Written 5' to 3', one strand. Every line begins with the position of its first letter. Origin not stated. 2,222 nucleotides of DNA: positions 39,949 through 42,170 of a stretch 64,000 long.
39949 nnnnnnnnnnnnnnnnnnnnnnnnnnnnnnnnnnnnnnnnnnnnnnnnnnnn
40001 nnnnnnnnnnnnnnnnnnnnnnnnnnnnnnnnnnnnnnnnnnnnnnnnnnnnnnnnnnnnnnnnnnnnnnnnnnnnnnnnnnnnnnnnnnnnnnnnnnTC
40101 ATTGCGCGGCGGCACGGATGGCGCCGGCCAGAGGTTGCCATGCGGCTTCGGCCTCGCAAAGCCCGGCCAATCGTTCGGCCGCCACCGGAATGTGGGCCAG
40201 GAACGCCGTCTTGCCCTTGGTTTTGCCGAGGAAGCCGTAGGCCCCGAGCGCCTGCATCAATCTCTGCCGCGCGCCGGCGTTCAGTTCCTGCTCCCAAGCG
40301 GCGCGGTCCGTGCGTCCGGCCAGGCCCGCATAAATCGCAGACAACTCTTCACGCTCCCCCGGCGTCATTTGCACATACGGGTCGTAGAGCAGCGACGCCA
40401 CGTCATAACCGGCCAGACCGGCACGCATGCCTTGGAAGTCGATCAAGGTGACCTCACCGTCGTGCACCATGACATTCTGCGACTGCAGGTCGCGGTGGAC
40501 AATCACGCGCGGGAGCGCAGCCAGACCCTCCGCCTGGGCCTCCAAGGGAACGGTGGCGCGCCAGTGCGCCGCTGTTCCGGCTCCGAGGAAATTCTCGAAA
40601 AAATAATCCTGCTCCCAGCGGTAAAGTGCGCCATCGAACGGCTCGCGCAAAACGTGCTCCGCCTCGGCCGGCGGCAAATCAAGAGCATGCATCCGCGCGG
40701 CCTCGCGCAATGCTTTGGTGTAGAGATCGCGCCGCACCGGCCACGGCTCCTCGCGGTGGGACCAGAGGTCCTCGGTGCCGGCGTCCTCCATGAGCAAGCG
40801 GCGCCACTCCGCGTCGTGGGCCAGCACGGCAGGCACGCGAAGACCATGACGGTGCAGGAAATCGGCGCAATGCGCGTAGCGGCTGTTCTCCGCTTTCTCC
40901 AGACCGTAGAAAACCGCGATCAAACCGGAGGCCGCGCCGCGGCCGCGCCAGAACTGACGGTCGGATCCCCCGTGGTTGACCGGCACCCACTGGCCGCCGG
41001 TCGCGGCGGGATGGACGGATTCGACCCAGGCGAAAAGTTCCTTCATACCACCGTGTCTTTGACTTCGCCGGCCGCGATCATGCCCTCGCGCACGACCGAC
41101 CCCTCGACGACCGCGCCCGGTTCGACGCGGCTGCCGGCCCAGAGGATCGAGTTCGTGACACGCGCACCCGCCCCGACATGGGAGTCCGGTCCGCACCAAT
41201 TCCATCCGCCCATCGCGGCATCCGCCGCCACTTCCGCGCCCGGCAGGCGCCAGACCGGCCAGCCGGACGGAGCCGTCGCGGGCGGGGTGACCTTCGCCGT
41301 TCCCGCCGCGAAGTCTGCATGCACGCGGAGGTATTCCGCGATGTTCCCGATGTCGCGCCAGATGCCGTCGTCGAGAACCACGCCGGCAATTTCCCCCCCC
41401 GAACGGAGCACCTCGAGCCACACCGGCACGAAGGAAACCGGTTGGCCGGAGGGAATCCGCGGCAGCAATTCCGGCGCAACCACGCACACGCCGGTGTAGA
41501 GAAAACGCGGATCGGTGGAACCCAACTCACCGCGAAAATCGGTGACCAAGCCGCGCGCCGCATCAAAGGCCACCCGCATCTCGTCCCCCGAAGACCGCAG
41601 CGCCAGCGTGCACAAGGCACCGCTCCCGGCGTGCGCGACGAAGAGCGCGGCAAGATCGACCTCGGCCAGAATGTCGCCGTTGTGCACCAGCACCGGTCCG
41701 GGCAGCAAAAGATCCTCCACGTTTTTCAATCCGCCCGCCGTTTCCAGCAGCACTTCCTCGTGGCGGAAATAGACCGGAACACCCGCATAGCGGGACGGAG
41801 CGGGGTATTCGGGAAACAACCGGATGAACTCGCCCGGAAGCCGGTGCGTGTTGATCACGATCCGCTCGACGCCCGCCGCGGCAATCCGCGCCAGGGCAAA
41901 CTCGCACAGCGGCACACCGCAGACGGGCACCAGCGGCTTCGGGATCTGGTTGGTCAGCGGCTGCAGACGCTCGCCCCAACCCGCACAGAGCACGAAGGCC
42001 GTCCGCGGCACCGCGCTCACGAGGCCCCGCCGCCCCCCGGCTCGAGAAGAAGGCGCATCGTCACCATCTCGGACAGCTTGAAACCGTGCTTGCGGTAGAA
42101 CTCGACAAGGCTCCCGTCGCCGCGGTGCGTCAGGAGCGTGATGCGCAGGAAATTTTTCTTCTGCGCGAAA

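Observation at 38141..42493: GNAT / nucleotidyltransferase / anomeric-kinase trio fused by 4-nt overlaps to glgE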

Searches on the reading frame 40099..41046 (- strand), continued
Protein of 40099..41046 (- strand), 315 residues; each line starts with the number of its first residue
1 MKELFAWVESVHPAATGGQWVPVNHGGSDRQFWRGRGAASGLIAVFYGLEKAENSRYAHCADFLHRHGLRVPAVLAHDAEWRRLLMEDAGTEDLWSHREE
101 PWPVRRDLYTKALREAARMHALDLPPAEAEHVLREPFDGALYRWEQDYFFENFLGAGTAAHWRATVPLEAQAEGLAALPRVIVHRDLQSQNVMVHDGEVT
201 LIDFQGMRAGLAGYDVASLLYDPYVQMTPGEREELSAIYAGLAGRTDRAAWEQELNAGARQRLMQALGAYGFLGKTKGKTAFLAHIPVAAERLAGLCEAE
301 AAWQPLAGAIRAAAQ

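Call 79: fold_search(model_id=the predicted structure, library=pdb)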
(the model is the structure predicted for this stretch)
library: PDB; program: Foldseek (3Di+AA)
matches with E <= 10: 1688; with E <= 0.001: 324
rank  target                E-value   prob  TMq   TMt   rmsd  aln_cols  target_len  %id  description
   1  3csv                  1.3e-12  1.00  0.80  0.78   3.7       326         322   18  Crystal structure of a putative aminoglycoside phosphotransferase (YP_614837.1) from Silicibacter sp. TM1040 at 2.15 A r (released 2008-04-22)
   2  1nd4_A                5.0e-09  1.00  0.51  0.61   6.1       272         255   20  Crystal structure of aminoglycoside-3'-phosphotransferase-IIa (released 2003-09-16)
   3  4n57_B                7.0e-09  1.00  0.59  0.62   5.5       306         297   11  Crystal structure of aminoglycoside phosphotransferase APH(2'')-IVa ADP complex (released 2014-12-17)
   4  9h2z_A                7.7e-09  1.00  0.65  0.68   4.5       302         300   11  Crystal structure of APH(2")-IVa alternate (soaking with EK3-18 inhibitor) (released 2025-02-05)
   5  4n57_A                1.1e-08  1.00  0.63  0.66   4.8       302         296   12  Crystal structure of aminoglycoside phosphotransferase APH(2'')-IVa ADP complex (released 2014-12-17)
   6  3ats                  1.1e-08  1.00  0.52  0.48   7.2       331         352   15  Crystal structure of Rv3168 (released 2011-08-03)
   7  3hav_C                1.2e-08  1.00  0.62  0.68   5.3       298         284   10  Structure of the streptomycin-ATP-APH(2")-IIa ternary complex (released 2009-11-17)
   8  3n4u                  1.2e-08  1.00  0.60  0.62   5.9       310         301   12  app APH(2")-IVa form II (released 2010-06-30)
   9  3hav_A                1.4e-08  1.00  0.59  0.62   5.5       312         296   12  Structure of the streptomycin-ATP-APH(2")-IIa ternary complex (released 2009-11-17)
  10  3dxq_A                1.5e-08  1.00  0.65  0.69   5.9       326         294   17  Crystal structure of choline/ethanolamine kinase family protein (NP_106042.1) from MESORHIZOBIUM LOTI at 2.55 A resolu (released 2008-08-05)
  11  4dca                  1.5e-08  1.00  0.62  0.66   6.0       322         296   11  Crystal structure of aminoglycoside phosphotransferase APH(2'')-Ib, ADP-bound (released 2012-02-01)
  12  5uxd_B                2.0e-08  1.00  0.56  0.59   8.1       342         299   17  Crystal structure of macrolide 2'-phosphotransferase MphH from Brachybacterium faecium in complex with azithromycin (released 2017-08-23)
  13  3mes_A                2.0e-08  1.00  0.59  0.53   8.2       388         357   12  Crystal structure of choline kinase from Cryptosporidium parvum Iowa II, cgd3_2030 (released 2010-04-07)
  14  7f0a                  2.0e-08  1.00  0.54  0.59   5.8       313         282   17  Crystal structure of capreomycin phosphotransferase (released 2022-05-11)
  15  2ppq                  2.1e-08  1.00  0.62  0.63   4.9       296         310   17  Crystal structure of the homoserine kinase from Agrobacterium tumefaciens (released 2007-06-05)
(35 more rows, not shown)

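Call 80: search_protein_families(library=ncbifam, proteins=[L088:6695-7996:+, L104:5680-6864:+, L077:6685-7821:-, L027:1573-2193:-, L088:5262-6587:+, L116:4136-4846:+, L058:6479-6931:+], max_evalue=0.00001)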
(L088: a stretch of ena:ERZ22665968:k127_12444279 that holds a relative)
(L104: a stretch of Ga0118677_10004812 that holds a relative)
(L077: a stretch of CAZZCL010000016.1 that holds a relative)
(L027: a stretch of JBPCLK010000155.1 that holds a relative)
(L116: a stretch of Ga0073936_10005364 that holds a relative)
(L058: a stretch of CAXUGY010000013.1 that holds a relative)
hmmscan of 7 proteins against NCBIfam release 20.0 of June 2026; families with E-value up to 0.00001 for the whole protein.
L088:6695-7996:+ (433 aa): 4 families
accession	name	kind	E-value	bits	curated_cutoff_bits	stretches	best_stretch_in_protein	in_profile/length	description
TIGR00901.2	2A0125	subfamily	1.2e-52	179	350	1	20-419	14-414/417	AmpG family muropeptide MFS transporter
NF008867.0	PRK11902.1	equivalog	2.5e-25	89.3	656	1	46-422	49-403/419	muropeptide transporter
NF008238.0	PRK11010.1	equivalog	1.9e-23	83.1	756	1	39-424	38-404/492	muropeptide MFS transporter AmpG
TIGR02718.1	sider_RhtX_FptX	subfamily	6e-23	81.4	356.15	1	16-405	7-373/390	RhtX/FptX family siderophore transporter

L104:5680-6864:+ (394 aa): 7 families
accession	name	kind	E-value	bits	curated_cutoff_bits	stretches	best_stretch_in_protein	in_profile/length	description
TIGR00900.1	2A0121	subfamily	2e-11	43.9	319.6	1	247-389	31-176/364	H+ Antiporter protein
TIGR00895.1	2A0115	subfamily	4.4e-11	42.3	418.55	1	31-191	39-196/398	aromatic acid/H+ symport family MFS transporter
TIGR00881.1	2A0104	subfamily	1.5e-10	40.7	407.75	0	258-389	38-169/379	phosphoglycerate transporter protein PgtP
TIGR00880.1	2_A_01_02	superfamily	5.2e-09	36.3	131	1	64-189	18-140/141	multidrug resistance protein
NF008650.1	PRK11646.1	equivalog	3.7e-07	29.5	469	1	35-343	37-336/400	multidrug efflux MFS transporter MdtH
NF047396.1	MFS_flip_LtaA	equivalog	7.2e-07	28.6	450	0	254-320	53-115/394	lipoteichoic acid biosynthesis MFS flippase LtaA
NF053757.1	BclibactTpBcbE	equivalog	7.4e-06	25.1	600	0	64-388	57-386/394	bacillibactin exporter BcbE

L077:6685-7821:- (378 aa): 0 families

L027:1573-2193:- (206 aa): 9 families
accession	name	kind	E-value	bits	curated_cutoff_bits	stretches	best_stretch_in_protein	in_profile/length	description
TIGR03413.1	GSH_gloB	equivalog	1.7e-18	66.9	200.8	1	29-187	26-164/248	hydroxyacylglutathione hydrolase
NF007597.0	PRK10241.1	equivalog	5.7e-12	45.5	421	1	109-186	92-164/251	hydroxyacylglutathione hydrolase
NF012229.1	bla_class_B_core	domain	2.1e-09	37.7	100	1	13-135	14-137/139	metallo-beta-lactamase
NF041804.1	MBL_fold_SolJ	exception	2.7e-09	36.5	350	1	48-188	57-179/224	solanimycin biosynthesis MBL-fold hydrolase SolJ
NF000438.2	blaPOM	exception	4.3e-09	36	610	1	45-134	96-186/286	POM family subclass B3 metallo-beta-lactamase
NF033105.1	bla_subclass_B3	equivalog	4.4e-08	32.7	240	1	46-139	63-158/257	subclass B3 metallo-beta-lactamase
NF033106.1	blaL1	exception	6.6e-07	28.5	560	1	45-134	95-188/290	L1 family subclass B3 metallo-beta-lactamase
NF040641.1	bifunc_ST_SDO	equivalog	6.7e-07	28.5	625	1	36-188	193-343/423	bifunctional sulfur transferase/dioxygenase Blh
NF040644.1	blaPAM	exception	1.2e-06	27.9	615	1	46-134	97-186/287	PAM family subclass B3 metallo-beta-lactamase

L088:5262-6587:+ (441 aa): 2 families
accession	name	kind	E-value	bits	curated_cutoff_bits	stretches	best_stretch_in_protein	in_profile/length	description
TIGR02669.1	SpoIID_LytB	domain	1.6e-47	162.7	83.3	2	110-263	1-129/270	SpoIID/LytB domain-containing protein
TIGR02870.1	spore_II_D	equivalog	9.2e-29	100.6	234.75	2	111-258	68-208/338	stage II sporulation protein D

L116:4136-4846:+ (236 aa): 2 families
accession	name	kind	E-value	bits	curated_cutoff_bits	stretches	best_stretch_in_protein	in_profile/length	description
NF033503.1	LarB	equivalog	3.1e-84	281.8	175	1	16-228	1-208/209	nickel pincer cofactor biosynthesis protein LarB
TIGR01162.1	purE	equivalog_domain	7.9e-12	44.9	149.6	1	102-233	1-132/156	5-(carboxyamino)imidazole ribonucleotide mutase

L058:6479-6931:+ (150 aa): 0 families

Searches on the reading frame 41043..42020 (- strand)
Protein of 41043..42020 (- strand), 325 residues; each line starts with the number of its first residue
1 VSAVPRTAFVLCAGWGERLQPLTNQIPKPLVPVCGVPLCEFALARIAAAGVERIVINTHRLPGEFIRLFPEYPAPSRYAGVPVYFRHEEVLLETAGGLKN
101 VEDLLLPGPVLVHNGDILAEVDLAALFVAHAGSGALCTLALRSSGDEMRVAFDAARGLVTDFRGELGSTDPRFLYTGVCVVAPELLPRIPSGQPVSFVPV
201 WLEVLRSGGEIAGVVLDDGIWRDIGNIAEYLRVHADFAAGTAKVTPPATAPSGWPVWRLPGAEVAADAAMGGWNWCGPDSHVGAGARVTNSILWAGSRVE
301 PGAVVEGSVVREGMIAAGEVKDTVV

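Call 8: search_protein_families(library=pfam, proteins=[window:41043-42020:-])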
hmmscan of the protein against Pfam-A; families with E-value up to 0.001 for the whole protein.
window:41043-42020:- (325 aa): 2 families
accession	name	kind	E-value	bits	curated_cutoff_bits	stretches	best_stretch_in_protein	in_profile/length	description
PF00483.29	NTP_transferase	-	4.5e-16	59.6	21.2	1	8-139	2-133/245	Nucleotidyl transferase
PF12804.13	NTP_transf_3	-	1.5e-06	28.9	27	1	8-68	1-54/160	MobA-like NTP transferase domain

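Call 9: search_protein_families(library=ncbifam, proteins=[window:41043-42020:-])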
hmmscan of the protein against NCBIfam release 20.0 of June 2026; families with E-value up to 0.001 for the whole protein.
window:41043-42020:- (325 aa): 19 families
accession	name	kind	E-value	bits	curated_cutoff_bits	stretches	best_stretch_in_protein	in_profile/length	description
NF052502.1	man1P_GTase_Rv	exception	2.3e-49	168.1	440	1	8-315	3-306/352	mannose-1-phosphate guanylyltransferase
NF045761.1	NAMPUrTaseMurU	equivalog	9.5e-30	104.1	250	1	8-228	3-218/226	N-acetylmuramate alpha-1-phosphate uridylyltransferase MurU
NF045697.1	MurNAcPUrMurU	equivalog_domain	3e-20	72.6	370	1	10-226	2-217/229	N-acetylmuramate alpha-1-phosphate uridylyltransferase MurU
TIGR03992.1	Arch_glmU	subfamily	8e-18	64.5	292.1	1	7-127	2-117/393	bifunctional sugar-1-phosphate nucleotidylyltransferase/acetyltransferase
NF002023.0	PRK00844.1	subfamily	1.5e-12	47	458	2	8-58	9-60/408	glucose-1-phosphate adenylyltransferase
NF049965.1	GlMnHpPGnyltfHddC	equivalog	6.6e-12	45.5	300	1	7-142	2-127/221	D-glycero-D-manno-heptose 1-phosphate guanosyltransferase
NF041313.1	UDPGP_AglF_Halo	equivalog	1e-11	44.8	400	1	8-136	3-125/234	UTP--glucose-1-phosphate uridylyltransferase AglF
TIGR02091.1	glgC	equivalog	4.4e-10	39.2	424.9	1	8-58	3-54/364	glucose-1-phosphate adenylyltransferase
NF041173.1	Sug_nt_acttase_Thmprot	equivalog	2.5e-09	36.6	600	1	8-122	3-111/405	bifunctional sugar-1-phosphate nucleotidylyltransferase/acetyltransferase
NF001947.0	PRK00725.1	subfamily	1e-08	34.4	470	1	7-58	18-70/426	glucose-1-phosphate adenylyltransferase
TIGR01208.1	rmlA_long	equivalog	1.5e-08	33.9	320.25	1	8-57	2-51/353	glucose-1-phosphate thymidylyltransferase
NF003670.0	PRK05293.1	equivalog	2.5e-07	30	470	0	8-62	7-62/382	glucose-1-phosphate adenylyltransferase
TIGR01099.1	galU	equivalog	2.6e-07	30.5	326.8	1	7-60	3-56/261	UTP--glucose-1-phosphate uridylyltransferase GalU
TIGR02623.1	G1P_cyt_trans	equivalog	4.5e-06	26.3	300.25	0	93-227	105-235/255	glucose-1-phosphate cytidylyltransferase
NF009928.0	PRK13389.1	equivalog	8.9e-06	25.1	548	1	6-59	9-62/302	UTP--glucose-1-phosphate uridylyltransferase GalU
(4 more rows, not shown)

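Call 11: search_solved_structures(query=window:41043-42020:-, max_evalue=0.01)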
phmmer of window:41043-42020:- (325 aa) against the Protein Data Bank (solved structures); distinct sequences matched with E-value up to 0.01: 60.
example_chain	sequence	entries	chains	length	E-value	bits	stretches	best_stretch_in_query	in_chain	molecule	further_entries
4y7t_A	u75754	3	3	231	4.9e-20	75.3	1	8-229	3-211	Nucleotidyl transferase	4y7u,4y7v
8x7s_B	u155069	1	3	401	1.8e-19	73.4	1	7-248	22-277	UTP--glucose-1-phosphate uridylyltransferase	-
7d72_K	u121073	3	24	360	4.5e-18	68.8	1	8-287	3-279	Mannose-1-phosphate guanyltransferase beta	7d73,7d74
8hhd_A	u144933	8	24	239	5.7e-17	65.2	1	7-228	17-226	Nucleotidyl transferase | N-acetylmuramate alpha-1-phosphate uridylyltransferase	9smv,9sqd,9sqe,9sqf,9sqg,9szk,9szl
7whr_B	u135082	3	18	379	1.2e-15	60.9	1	8-232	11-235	Nucleotidyl transferase family protein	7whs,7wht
7x8j_A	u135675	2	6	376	1.3e-14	57.5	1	7-309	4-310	Mannose-1-phosphate guanylyltransferase 1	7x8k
8yre_D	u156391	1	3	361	1.4e-14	57.4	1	8-309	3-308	Mannose-1-phosphate guanylyltransferase 1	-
7d72_A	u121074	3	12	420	1.7e-11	47.2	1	15-131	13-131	Mannose-1-phosphate guanyltransferase alpha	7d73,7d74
2ggo_A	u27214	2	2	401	2.5e-08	36.8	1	8-57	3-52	401aa long hypothetical glucose-1-phosphate thymidylyltransferase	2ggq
5z09_A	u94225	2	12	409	2.7e-08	36.7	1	8-57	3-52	Dual sugar-1-phosphate nucleotidylyltransferase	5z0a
8b31_A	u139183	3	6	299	1.6e-06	30.9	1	7-69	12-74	UTP--glucose-1-phosphate uridylyltransferase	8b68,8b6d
5xhw_A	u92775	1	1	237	2.9e-06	30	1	9-125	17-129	Putative 6-deoxy-D-mannoheptose pathway protein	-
6jq8_A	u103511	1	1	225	5.5e-06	29.1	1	9-125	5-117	Putative 6-deoxy-D-mannoheptose pathway protein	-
9y3p_I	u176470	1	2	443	5.5e-06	29.1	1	8-60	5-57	Translation initiation factor eIF2B subunit gamma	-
6caj_J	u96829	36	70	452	5.9e-06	29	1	8-60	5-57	Translation initiation factor eIF-2B subunit gamma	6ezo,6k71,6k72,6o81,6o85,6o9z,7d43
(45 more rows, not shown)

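Call 58: search_solved_structures(query=A2, max_evalue=0.00001)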
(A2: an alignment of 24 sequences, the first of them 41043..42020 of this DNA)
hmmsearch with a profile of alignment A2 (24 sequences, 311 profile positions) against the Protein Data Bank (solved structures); distinct sequences matched with E-value up to 0.00001: 90 (the best 60 are shown).
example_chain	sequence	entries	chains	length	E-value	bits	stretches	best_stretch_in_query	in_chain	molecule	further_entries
8x7s_B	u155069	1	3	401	4.4e-43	150.9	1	2-302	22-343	UTP--glucose-1-phosphate uridylyltransferase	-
7d72_K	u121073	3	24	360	6e-39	137.3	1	2-302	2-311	Mannose-1-phosphate guanyltransferase beta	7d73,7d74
7x8j_A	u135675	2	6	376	2.5e-38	135.3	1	2-304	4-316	Mannose-1-phosphate guanylyltransferase 1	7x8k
8yre_D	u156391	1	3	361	4.6e-38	134.4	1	2-303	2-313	Mannose-1-phosphate guanylyltransferase 1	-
7whr_B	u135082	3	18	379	3.4e-37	131.6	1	2-302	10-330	Nucleotidyl transferase family protein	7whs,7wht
4y7t_A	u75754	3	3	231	5.7e-36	127.5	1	2-236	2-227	Nucleotidyl transferase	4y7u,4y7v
8hhd_A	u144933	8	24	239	6.2e-32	114.3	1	2-231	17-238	Nucleotidyl transferase | N-acetylmuramate alpha-1-phosphate uridylyltransferase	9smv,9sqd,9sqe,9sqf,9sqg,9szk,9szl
7d72_A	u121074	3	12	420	6.7e-25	91.2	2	10-178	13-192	Mannose-1-phosphate guanyltransferase alpha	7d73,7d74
5z09_A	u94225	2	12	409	7.7e-23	84.4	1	2-304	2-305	Dual sugar-1-phosphate nucleotidylyltransferase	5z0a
2ggo_A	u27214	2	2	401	9.4e-23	84.1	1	2-304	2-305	401aa long hypothetical glucose-1-phosphate thymidylyltransferase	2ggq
6caj_J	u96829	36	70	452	6.1e-22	81.5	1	2-138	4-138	Translation initiation factor eIF-2B subunit gamma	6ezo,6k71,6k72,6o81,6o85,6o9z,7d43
9y3p_I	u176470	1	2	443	1.7e-21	80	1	2-138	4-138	Translation initiation factor eIF2B subunit gamma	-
6i3m_G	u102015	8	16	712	2.1e-19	73.1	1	2-124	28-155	Translation initiation factor eIF-2B subunit epsilon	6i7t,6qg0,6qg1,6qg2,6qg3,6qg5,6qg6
5b04_I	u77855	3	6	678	2.8e-19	72.7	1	2-144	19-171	Probable translation initiation factor eIF-2B subunit epsilon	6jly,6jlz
5xhw_A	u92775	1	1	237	3.5e-19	72.4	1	5-182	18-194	Putative 6-deoxy-D-mannoheptose pathway protein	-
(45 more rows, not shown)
